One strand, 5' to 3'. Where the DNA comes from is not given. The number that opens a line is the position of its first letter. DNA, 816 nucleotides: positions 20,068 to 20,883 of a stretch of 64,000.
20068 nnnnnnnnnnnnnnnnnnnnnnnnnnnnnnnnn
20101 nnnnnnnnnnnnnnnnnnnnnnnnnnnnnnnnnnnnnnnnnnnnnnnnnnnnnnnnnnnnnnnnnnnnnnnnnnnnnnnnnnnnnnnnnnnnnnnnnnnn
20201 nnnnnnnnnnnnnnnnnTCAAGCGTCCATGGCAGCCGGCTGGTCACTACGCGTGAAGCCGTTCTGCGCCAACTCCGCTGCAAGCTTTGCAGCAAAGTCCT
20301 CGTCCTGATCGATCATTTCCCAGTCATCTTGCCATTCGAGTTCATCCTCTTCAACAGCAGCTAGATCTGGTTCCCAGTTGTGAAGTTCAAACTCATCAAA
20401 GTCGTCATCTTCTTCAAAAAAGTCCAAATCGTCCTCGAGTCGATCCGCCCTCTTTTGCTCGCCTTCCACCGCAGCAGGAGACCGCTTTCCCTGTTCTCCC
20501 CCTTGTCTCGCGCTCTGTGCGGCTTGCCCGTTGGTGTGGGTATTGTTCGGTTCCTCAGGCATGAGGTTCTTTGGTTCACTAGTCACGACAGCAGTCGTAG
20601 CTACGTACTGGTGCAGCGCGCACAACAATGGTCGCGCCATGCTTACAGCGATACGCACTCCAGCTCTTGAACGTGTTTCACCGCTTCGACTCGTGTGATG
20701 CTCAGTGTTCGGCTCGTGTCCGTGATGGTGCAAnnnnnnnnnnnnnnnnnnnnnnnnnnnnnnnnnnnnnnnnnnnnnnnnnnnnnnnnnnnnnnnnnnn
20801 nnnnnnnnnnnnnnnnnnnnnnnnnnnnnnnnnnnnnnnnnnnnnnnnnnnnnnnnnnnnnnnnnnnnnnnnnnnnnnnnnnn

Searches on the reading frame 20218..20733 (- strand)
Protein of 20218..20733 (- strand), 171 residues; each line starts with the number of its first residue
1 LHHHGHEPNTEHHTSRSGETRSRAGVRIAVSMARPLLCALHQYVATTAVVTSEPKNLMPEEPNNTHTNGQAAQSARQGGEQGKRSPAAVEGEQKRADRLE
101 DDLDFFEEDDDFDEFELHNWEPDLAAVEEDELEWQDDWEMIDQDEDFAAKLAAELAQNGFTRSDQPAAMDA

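Call 81: search_protein_families(library=pfam, proteins=[window:20218-20733:-], max_evalue=0.1)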
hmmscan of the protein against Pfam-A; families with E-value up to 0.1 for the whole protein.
window:20218-20733:- (171 aa): 1 family
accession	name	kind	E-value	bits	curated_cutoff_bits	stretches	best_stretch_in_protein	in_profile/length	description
PF05160.18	DSS1_SEM1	-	5.7e-06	26.8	32.2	1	101-156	4-59/60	DSS1/SEM1 family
